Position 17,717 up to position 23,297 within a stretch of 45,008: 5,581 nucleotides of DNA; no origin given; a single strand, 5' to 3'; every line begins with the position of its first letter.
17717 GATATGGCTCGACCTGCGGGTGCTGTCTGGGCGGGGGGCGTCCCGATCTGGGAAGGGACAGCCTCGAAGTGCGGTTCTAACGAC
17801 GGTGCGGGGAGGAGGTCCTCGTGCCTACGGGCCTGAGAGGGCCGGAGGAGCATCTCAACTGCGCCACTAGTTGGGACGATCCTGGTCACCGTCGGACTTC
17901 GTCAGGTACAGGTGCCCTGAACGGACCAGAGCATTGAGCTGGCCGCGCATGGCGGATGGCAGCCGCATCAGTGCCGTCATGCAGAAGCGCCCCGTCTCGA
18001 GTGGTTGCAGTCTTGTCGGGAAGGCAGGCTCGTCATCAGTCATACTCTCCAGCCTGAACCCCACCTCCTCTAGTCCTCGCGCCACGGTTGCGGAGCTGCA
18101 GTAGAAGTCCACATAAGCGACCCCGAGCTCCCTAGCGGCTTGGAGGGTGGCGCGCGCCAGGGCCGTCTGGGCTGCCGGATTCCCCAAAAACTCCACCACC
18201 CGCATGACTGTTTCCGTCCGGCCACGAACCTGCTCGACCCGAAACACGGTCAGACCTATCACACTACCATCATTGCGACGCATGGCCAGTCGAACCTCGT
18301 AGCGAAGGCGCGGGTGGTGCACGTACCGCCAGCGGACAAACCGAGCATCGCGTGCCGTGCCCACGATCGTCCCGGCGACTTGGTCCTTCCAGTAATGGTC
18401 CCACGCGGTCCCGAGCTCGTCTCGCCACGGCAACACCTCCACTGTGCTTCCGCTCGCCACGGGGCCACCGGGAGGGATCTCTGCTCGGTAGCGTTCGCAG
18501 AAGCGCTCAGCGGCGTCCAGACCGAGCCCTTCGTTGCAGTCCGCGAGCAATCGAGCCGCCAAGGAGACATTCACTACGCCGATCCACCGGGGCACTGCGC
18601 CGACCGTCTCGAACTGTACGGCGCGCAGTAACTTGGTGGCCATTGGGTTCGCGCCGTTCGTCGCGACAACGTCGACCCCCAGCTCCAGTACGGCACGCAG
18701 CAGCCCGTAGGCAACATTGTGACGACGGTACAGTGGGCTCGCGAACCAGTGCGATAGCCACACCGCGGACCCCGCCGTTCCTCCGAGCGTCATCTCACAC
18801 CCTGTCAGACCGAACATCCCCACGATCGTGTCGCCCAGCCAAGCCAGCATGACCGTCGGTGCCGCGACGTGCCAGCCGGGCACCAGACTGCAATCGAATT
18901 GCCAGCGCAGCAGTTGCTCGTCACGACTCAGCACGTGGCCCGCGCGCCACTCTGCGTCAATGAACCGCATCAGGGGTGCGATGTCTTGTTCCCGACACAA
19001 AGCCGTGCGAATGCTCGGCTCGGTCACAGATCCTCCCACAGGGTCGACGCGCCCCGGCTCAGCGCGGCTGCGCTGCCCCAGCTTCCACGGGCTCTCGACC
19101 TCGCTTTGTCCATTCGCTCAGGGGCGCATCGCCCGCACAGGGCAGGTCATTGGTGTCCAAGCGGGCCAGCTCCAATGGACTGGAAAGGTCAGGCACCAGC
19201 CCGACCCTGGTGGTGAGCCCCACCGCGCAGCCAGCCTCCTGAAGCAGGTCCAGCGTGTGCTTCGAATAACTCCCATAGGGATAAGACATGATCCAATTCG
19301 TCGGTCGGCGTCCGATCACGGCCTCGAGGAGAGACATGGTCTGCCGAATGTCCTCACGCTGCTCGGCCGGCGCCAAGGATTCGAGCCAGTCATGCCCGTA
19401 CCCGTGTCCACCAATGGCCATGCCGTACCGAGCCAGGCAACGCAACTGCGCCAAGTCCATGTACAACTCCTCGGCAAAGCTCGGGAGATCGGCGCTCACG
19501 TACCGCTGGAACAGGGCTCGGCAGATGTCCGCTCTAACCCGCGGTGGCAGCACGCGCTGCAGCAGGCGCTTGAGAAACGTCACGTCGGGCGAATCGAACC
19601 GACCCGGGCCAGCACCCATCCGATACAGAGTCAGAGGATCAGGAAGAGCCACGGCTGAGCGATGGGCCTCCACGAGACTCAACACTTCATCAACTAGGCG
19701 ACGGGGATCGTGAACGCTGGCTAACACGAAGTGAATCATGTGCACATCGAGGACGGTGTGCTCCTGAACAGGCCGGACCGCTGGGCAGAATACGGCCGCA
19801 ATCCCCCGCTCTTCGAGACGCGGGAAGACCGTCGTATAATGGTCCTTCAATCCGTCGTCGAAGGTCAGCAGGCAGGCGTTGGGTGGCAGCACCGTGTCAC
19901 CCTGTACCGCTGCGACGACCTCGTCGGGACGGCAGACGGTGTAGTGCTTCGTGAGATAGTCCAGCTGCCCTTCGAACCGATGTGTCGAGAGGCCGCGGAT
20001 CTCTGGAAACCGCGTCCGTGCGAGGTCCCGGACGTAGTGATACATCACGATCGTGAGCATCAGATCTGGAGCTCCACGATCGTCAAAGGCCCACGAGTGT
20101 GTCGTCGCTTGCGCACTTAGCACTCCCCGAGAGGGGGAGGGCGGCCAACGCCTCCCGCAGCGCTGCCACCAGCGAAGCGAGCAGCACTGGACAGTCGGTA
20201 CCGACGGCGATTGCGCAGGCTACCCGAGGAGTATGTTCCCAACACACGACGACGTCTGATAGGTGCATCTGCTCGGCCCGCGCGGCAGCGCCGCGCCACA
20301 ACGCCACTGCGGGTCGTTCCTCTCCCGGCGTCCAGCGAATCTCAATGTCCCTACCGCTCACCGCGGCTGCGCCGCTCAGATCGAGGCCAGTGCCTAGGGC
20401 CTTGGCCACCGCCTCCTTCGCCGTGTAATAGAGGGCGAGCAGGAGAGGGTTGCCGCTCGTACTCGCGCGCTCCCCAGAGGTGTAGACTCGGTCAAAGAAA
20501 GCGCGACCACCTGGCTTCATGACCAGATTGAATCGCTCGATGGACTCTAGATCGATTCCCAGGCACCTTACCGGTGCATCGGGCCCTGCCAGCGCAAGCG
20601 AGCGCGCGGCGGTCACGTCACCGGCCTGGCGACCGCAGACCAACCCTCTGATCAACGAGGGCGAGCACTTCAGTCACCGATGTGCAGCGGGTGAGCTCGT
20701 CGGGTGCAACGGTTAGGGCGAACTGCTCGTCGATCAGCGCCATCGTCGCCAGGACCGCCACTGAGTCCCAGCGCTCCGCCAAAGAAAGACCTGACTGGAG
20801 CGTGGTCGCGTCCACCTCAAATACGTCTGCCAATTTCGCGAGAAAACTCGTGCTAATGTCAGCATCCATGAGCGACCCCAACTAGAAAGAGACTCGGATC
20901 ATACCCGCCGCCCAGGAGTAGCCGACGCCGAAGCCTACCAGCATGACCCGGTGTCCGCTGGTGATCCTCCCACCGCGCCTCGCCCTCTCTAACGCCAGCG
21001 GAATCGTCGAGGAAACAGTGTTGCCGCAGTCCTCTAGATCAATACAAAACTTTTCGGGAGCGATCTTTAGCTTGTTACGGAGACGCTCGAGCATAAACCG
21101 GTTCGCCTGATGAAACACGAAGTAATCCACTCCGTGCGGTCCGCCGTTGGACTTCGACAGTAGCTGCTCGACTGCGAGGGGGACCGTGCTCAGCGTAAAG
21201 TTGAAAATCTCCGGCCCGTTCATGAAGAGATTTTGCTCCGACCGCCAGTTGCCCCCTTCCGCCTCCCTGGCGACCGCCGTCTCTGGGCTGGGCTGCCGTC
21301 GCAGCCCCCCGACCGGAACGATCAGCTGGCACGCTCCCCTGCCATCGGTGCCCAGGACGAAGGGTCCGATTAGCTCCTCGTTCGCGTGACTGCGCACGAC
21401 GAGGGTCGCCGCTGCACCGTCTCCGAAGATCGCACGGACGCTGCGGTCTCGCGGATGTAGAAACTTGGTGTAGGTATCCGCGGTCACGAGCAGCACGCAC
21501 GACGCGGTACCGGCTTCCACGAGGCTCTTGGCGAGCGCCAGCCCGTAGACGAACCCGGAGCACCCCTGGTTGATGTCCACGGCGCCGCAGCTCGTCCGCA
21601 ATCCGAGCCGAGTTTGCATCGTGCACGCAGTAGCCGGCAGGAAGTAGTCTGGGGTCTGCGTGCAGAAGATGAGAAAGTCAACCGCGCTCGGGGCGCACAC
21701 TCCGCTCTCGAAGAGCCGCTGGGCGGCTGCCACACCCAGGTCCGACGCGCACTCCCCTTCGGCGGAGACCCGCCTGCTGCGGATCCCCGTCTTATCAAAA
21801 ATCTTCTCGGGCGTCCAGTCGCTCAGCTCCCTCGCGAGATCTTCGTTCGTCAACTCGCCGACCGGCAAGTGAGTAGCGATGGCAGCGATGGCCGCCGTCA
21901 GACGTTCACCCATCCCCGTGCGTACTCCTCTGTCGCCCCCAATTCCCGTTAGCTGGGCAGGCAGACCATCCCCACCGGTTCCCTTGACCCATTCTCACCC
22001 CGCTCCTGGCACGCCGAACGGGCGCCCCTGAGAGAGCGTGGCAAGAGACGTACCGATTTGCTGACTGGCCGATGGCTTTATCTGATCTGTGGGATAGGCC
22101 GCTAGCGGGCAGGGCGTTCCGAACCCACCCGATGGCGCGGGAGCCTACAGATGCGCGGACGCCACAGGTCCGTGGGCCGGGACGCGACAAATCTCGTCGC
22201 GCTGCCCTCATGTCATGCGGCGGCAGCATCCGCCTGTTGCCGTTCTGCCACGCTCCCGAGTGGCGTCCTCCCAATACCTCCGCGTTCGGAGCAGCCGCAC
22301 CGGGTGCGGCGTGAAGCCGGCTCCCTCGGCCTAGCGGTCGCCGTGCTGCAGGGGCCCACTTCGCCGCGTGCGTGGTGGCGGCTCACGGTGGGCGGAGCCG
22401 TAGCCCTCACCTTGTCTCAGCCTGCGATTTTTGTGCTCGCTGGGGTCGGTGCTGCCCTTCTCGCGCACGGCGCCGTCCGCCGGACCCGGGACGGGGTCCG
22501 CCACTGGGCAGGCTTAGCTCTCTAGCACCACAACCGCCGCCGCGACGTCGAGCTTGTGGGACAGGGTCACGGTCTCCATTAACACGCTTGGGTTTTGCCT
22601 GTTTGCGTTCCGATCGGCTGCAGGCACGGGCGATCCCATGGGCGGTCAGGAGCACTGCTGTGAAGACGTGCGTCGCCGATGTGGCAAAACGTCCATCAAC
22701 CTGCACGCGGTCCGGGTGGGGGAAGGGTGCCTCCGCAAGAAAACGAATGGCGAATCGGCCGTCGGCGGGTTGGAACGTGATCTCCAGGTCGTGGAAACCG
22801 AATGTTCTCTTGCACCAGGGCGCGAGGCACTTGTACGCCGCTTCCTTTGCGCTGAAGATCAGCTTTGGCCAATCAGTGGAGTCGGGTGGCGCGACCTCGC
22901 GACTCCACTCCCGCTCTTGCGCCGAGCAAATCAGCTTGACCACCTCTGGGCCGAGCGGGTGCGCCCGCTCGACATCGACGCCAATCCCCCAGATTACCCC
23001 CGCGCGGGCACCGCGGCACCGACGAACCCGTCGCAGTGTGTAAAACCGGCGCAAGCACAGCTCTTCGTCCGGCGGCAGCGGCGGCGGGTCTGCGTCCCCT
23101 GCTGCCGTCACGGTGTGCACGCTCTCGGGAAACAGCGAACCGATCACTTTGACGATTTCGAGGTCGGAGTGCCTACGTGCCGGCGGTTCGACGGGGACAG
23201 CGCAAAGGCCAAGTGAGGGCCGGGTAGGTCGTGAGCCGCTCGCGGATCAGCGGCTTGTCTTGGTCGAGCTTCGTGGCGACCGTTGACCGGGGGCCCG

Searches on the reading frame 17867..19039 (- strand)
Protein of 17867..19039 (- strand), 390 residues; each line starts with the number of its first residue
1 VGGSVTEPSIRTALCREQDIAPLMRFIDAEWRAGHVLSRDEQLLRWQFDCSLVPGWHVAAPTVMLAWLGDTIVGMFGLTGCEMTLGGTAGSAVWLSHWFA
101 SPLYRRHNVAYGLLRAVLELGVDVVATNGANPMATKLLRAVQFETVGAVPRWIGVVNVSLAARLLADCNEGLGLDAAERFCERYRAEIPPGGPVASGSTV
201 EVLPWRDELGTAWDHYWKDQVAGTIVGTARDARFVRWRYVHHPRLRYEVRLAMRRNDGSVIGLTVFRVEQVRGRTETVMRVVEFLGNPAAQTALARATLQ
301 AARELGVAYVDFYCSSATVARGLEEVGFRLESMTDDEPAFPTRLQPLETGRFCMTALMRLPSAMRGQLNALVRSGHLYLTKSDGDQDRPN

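Call 7: search_protein_families(library=pfam, proteins=[window:17867-19039:-], max_evalue=0.0001)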
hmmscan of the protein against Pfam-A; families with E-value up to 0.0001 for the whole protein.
window:17867-19039:- (390 aa): 0 families

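Call 32: search_protein_families(library=ncbifam, proteins=[window:17867-19039:-], max_evalue=0.001)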
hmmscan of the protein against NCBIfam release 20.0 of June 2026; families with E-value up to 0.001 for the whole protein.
window:17867-19039:- (390 aa): 0 families

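Call 64: find_homologous_proteins(query=window:17867-19039:-, max_evalue=0.00001)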
Query window:17867-19039:- (390 aa): 98 proteins with E <= 0.00001 among 8000 candidates.
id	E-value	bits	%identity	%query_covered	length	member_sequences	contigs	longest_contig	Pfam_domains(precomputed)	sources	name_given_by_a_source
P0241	6.6e-261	883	100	99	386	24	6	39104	-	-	-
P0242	2.7e-218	743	88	94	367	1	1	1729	-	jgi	-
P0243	1.1e-216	737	84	99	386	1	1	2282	-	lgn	-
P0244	2.2e-212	723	82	99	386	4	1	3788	-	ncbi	-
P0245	2.3e-212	723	82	99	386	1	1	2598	-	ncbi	-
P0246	5.0e-212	722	82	99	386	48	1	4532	-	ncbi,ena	-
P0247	8.5e-205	698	85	94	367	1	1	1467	-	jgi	jgi:GNAT superfamily N-acetyltransferase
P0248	2.0e-186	638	76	97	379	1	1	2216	-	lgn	-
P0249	1.2e-179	616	71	99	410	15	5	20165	-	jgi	-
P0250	2.6e-177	608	72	94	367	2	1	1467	-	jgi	jgi:hypothetical protein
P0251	3.4e-172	591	69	97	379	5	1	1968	PF00583.32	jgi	jgi:hypothetical protein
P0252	7.5e-171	587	67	99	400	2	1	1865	-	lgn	-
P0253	6.5e-170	583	69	98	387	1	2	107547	-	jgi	jgi:hypothetical protein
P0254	2.4e-165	568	69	94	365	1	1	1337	-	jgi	jgi:hypothetical protein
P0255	2.8e-164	565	66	99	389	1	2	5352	-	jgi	jgi:hypothetical protein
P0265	4.3e-117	410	51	98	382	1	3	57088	-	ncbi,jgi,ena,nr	ncbi:MAG: hypothetical protein E6J20_01045 [Chloroflexi bacterium]|nr:MAG: hypothetical protein E6J2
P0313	2.2e-76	276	40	94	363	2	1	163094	-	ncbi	ncbi:MAG TPA: hypothetical protein VGH98_25535 [Gemmatimonadaceae bacterium]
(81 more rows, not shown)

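Call 68: find_encoding_contigs(protein=P0253, flank=10000, max_places=1)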
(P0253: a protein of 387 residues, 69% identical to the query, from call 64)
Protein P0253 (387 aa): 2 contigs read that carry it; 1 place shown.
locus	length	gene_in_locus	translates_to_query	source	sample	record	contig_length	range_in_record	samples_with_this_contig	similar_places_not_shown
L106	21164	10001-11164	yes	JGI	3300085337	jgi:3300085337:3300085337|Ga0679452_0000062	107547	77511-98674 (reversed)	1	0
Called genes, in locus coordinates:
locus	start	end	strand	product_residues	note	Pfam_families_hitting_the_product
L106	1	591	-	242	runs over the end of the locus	PF17837:4PPT_N, PF01648:ACPS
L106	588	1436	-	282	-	PF12146:Hydrolase_4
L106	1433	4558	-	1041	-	PF00668:Condensation, PF00501:AMP-binding, PF13193:AMP-binding_C, PF00550:PP-binding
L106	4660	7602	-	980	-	PF00501:AMP-binding, PF00296:Bac_luciferase, PF00501:AMP-binding, PF13193:AMP-binding_C, PF00550:PP-binding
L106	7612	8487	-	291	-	PF12146:Hydrolase_4 (weak)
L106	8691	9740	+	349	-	PF00195:Chal_sti_synt_N, PF08545:ACP_syn_III, PF08541:ACP_syn_III_C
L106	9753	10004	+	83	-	PF00550:PP-binding (weak)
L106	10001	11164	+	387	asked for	-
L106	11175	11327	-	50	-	-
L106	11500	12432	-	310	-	PF27840:ScmC (weak)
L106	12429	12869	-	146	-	PF13471:Transglut_core3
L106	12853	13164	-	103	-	PF05402:PqqD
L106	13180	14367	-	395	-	PF14907:NTP_transf_5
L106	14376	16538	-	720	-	PF13727:CoA_binding_3, PF01073:3Beta_HSD (weak), PF01370:Epimerase, PF02719:Polysacc_synt_2, PF04321:RmlD_sub_bind, PF07993:NAD_binding_4 (faint), PF08659:KR (weak), PF16363:GDP_Man_Dehyd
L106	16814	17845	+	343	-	PF03102:NeuB, PF08666:SAF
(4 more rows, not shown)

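Call 69: find_encoding_contigs(protein=P0313, flank=10000, max_places=1)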
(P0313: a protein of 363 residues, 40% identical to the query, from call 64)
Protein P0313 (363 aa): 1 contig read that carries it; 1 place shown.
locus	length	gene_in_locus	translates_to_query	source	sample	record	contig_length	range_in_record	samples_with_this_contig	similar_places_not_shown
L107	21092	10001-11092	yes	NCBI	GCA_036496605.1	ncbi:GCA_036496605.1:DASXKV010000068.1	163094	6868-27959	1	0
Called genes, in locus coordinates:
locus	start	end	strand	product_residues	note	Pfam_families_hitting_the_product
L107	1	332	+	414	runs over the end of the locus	PF15632:ATPgrasp_Ter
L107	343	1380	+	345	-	PF01522:Polysacc_deac_1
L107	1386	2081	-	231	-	PF01451:LMWPc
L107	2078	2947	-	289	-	PF02698:DUF218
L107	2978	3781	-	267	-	-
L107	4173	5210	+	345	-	PF00535:Glycos_transf_2, PF10111:Glyco_tranf_2_2, PF13641:Glyco_tranf_2_3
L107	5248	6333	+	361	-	-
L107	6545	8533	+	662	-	PF02350:Epimerase_2, PF04464:Glyphos_transf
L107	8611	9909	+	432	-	PF00067:p450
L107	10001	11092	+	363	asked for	-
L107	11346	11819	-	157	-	PF01613:Flavin_Reduct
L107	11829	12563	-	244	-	PF00106:adh_short, PF08659:KR, PF13561:adh_short_C2, PF23441:SDR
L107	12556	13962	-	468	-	PF00501:AMP-binding, PF13193:AMP-binding_C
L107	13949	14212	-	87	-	-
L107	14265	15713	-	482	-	PF00282:Pyridoxal_deC, PF01212:Beta_elim_lyase (weak)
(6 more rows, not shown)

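Call 70: find_encoding_contigs(protein=P0265, flank=10000, max_places=1)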
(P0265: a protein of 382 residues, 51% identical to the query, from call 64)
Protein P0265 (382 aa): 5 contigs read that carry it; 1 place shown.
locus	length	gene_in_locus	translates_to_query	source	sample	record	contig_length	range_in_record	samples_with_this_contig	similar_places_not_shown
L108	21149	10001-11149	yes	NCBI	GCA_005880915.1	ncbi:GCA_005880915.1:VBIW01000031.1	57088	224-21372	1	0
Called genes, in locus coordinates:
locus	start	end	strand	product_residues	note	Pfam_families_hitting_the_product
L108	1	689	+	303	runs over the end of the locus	PF01743:PolyA_pol, PF12627:PolyA_pol_RNAbd (weak), PF13735:tRNA_NucTran2_2 (weak)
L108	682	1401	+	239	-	PF02535:Zip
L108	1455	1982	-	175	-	PF05635:23S_rRNA_IVP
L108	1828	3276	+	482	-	PF05496:RuvB_N, PF13191:AAA_16 (faint), PF00004:AAA, PF07728:AAA_5 (faint), PF16193:AAA_assoc_2, PF12002:MgsA_C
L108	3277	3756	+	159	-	PF03168:LEA_2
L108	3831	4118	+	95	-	-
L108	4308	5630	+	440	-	PF13167:GTP-bdg_N, PF16360:GTP-bdg_M, PF01926:MMR_HSR1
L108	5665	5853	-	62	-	-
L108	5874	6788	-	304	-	PF27840:ScmC (weak)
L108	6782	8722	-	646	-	PF13522:GATase_6, PF13537:GATase_7, PF00733:Asn_synthase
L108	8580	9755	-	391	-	PF14907:NTP_transf_5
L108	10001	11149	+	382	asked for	-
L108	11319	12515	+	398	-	PF08241:Methyltransf_11 (faint), PF13489:Methyltransf_23 (weak), PF08242:Methyltransf_12, PF13649:Methyltransf_25 (weak)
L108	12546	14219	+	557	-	PF03321:GH3, PF23571:GH3_M, PF23572:GH3_C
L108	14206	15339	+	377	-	PF13378:MR_MLE_C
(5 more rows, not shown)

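Call 74: predict_structure(alignment_id=A4)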
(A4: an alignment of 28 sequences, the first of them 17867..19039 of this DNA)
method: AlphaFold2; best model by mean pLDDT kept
length: 390 residues; sequences in the alignment: 28
mean_pLDDT: 91.2   pTM: 0.90
mean pLDDT of the five models: 91.2, 91.3, 91.1, 89.1, 88.9
residues with pLDDT >= 90: 305; 70-90: 64; 50-70: 13; < 50: 8
segments of 3 or more residues with pLDDT < 50: 195-197, 388-390
pLDDT, mean of each block of 10 residues (from residue 1): 66 96 95 88 92 83 95 95 94 92 90 94 93 91 94 98 95 97 92 61 97 97 95 95 94 96 97 94 96 96 98 95 96 87 85 90 95 95 63
secondary structure, 60 per line:
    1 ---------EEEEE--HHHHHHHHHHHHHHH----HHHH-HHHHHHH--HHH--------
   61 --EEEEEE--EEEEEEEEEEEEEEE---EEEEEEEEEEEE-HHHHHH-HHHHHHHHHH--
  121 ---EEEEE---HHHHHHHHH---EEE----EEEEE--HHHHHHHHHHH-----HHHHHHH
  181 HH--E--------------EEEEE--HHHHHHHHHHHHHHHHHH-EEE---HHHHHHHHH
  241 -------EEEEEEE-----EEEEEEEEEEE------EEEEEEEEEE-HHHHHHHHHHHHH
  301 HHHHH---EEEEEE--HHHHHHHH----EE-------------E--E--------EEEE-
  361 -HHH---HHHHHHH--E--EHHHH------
elements in order: E10-14 H17-31 H36-39 H41-47 E63-68 E71-85 E89-100 H102-107 H109-118 E124-128 H132-140 E144-146 E151-155 H158-168 H174-182 E200-204 H207-224 E226-228 H232-240 E248-254 E260-270 E277-286 H288-305 E309-314 H317-324 E356-359 H368-374 H381-384

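Call 76: fold_search(model_id=the predicted structure, library=pdb)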
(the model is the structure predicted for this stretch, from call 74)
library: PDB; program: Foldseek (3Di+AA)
matches with E <= 10: 1003; with E <= 0.001: 294
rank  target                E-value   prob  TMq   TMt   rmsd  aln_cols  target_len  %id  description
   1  6pau_A                3.1e-13  1.00  0.51  0.55   6.7       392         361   11  Structure of Human NMT2 with myristoyl-lysine peptide and CoA products (released 2020-03-11)
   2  9mva_A                1.1e-12  1.00  0.53  0.51   6.3       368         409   13  Mycobacterium abscessus Eis2 in complex with Non-hydrolyzable CoenzymeA (released 2025-01-29)
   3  7owq_B                1.4e-12  1.00  0.53  0.54   6.6       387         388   10  HsNMT1 in complex with both MyrCoA and peptide N-Methylated-GNCFSKPR (released 2022-12-21)
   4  7rk3_A                1.5e-12  1.00  0.53  0.58   6.6       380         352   10  Crystal structure of human N-myristoyltransferase 1 fragment (residues 109-496) bound to diacylated human Arf6 octapep (released 2022-07-27)
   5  6rft_A                2.2e-12  1.00  0.53  0.51   6.7       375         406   13  Crystal structure of Eis2 from Mycobacterium abscessus bound to Acetyl-CoA (released 2019-07-10)
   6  4my0_F                2.5e-12  1.00  0.56  0.56   6.9       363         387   13  Crystal Structure of GCN5-related N-acetyltransferase from Kribbella flavida (released 2013-11-06)
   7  6rfy_A                2.9e-12  1.00  0.54  0.52   4.9       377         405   14  Crystal structure of Eis2 form Mycobacterium abscessus (released 2019-07-10)
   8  3n7z_D                3.3e-12  1.00  0.51  0.52   6.7       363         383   13  Crystal structure of acetyltransferase from Bacillus anthracis (released 2010-06-16)
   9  5uut_B                3.5e-12  1.00  0.51  0.52   6.6       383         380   11  N-myristoyltransferase 1 (NMT) bound to myristoyl-CoA (released 2018-01-17)
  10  5uut_A                3.7e-12  1.00  0.52  0.54   6.4       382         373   12  N-myristoyltransferase 1 (NMT) bound to myristoyl-CoA (released 2018-01-17)
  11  9ef8                  3.7e-12  1.00  0.51  0.47   7.9       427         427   10  Crystal structure of Cryptosporidium parvum N-myristoyltransferase with bound myristoyl-CoA and inhibitor 20084 (released 2025-11-26)
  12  2ozg                  3.9e-12  1.00  0.56  0.56   4.5       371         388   11  Crystal structure of GCN5-related N-acetyltransferase (YP_325469.1) from Anabaena variabilis ATCC 29413 at 2.00 A resolu (released 2007-03-13)
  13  6rfy_F                4.2e-12  1.00  0.53  0.51   5.6       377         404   14  Crystal structure of Eis2 form Mycobacterium abscessus (released 2019-07-10)
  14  7owq_A                4.2e-12  1.00  0.53  0.53   6.3       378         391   10  HsNMT1 in complex with both MyrCoA and peptide N-Methylated-GNCFSKPR (released 2022-12-21)
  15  6rfy_D                4.4e-12  1.00  0.55  0.53   5.0       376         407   14  Crystal structure of Eis2 form Mycobacterium abscessus (released 2019-07-10)
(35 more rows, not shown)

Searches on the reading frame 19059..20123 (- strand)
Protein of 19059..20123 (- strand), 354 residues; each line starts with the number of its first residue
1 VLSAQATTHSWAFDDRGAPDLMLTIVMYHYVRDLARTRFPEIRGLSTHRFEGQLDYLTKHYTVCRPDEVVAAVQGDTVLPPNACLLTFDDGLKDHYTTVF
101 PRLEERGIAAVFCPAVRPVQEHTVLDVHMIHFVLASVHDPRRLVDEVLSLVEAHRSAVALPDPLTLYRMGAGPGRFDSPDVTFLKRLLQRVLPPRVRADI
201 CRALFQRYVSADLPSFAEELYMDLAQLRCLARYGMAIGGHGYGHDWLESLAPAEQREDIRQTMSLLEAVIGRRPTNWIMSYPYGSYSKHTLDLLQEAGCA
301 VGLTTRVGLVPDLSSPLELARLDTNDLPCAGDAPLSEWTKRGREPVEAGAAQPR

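Call 7: search_protein_families(library=pfam, proteins=[window:19059-20123:-], max_evalue=0.0001)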
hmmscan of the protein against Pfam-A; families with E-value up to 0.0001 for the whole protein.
window:19059-20123:- (354 aa): 1 family
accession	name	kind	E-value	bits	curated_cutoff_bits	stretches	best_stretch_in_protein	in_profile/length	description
PF01522.26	Polysacc_deac_1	-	1e-18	67.9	23.1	1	226-300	50-122/124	Polysaccharide deacetylase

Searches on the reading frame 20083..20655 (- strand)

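Call 7: search_protein_families(library=pfam, proteins=[window:20083-20655:-], max_evalue=0.0001)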
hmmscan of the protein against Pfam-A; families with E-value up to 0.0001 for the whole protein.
window:20083-20655:- (190 aa): 1 family
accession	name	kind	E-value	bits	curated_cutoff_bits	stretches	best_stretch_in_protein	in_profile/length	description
PF01648.25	ACPS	-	3.3e-12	46.9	25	1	32-109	2-79/111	4'-phosphopantetheinyl transferase superfamily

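Call 32: search_protein_families(library=ncbifam, proteins=[window:20083-20655:-], max_evalue=0.001)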
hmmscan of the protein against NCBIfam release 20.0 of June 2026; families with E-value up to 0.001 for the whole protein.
window:20083-20655:- (190 aa): 10 families
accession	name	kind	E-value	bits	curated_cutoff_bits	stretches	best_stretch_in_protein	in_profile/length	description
TIGR00556.1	pantethn_trn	domain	1.7e-14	54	45.35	1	32-151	5-124/128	phosphopantetheine--protein transferase domain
NF011251.0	PRK14657.1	equivalog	3.3e-12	46.5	165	1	30-151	3-120/123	holo-[acyl-carrier-protein] synthase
TIGR00516.1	acpS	equivalog_domain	3.5e-10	40.3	59.8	1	31-151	4-119/125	holo-ACP synthase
NF000832.0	PRK00070.3-2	equivalog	7e-10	39.3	107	1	31-151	4-113/116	holo-ACP synthase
NF011250.0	PRK14656.1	equivalog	3.1e-09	37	175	1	32-151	5-122/126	holo-[acyl-carrier-protein] synthase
NF011254.0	PRK14660.1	equivalog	6e-09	36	195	1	32-149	5-120/125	holo-[acyl-carrier-protein] synthase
NF011253.0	PRK14659.1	equivalog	1.4e-05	25.7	156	1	30-134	3-108/123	holo-[acyl-carrier-protein] synthase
NF000831.0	PRK00070.3-1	equivalog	9.3e-05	22.3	124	1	32-151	6-126/130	holo-ACP synthase AcpS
NF011257.0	PRK14663.1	equivalog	0.0001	22.3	186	1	32-92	3-66/123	holo-[acyl-carrier-protein] synthase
NF042922.1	4PPT_HetI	equivalog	0.00061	19.2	370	1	17-92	110-184/235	4'-phosphopantetheinyl transferase HetI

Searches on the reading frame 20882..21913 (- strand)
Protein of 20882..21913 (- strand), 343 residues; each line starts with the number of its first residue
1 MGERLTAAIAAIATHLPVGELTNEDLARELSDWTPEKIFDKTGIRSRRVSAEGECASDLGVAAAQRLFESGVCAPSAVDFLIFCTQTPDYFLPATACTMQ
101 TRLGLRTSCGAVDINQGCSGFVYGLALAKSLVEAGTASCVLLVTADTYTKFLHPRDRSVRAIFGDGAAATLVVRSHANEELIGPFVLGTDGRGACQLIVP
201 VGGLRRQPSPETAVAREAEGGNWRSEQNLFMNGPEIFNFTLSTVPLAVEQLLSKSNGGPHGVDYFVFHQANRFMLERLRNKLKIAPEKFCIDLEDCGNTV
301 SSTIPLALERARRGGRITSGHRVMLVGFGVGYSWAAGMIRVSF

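Call 7: search_protein_families(library=pfam, proteins=[window:20882-21913:-], max_evalue=0.0001)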
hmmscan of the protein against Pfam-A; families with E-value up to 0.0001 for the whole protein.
window:20882-21913:- (343 aa): 3 families
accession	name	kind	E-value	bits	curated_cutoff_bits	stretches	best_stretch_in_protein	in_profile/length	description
PF08541.16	ACP_syn_III_C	-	1.3e-28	99.4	26.6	1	252-340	1-89/90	3-Oxoacyl-[acyl-carrier-protein (ACP)] synthase III C terminal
PF08545.16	ACP_syn_III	-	1.8e-24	85.8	24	1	113-191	2-80/80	3-Oxoacyl-[acyl-carrier-protein (ACP)] synthase III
PF00195.25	Chal_sti_synt_N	-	2.6e-10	40.6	27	1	53-172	96-221/225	Chalcone and stilbene synthases, N-terminal domain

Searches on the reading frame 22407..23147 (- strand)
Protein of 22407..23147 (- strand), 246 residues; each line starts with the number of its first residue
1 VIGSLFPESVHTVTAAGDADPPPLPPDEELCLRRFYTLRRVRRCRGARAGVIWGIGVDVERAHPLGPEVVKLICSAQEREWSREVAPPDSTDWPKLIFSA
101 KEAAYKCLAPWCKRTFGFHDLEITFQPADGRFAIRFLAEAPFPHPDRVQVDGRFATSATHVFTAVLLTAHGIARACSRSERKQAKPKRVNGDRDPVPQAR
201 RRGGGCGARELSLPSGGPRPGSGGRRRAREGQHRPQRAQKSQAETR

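Call 7: search_protein_families(library=pfam, proteins=[window:22407-23147:-], max_evalue=0.0001)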
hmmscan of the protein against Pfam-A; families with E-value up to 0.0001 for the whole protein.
window:22407-23147:- (246 aa): 1 family
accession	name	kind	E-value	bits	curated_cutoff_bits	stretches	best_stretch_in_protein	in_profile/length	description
PF01648.25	ACPS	-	4e-15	56.2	25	1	54-147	1-99/111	4'-phosphopantetheinyl transferase superfamily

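Call 32: search_protein_families(library=ncbifam, proteins=[window:22407-23147:-], max_evalue=0.001)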
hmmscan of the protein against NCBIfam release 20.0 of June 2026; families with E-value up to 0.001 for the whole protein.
window:22407-23147:- (246 aa): 2 families
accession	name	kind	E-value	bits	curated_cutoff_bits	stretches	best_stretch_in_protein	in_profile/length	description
NF050105.1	4PPT_PptT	exception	4.2e-12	45.9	365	1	47-167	97-220/220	4'-phosphopantetheinyl transferase PptT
NF042923.1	4PPT_Npt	exception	8.1e-12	44.9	370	1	54-165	101-220/223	4'-phosphopantetheinyl transferase Npt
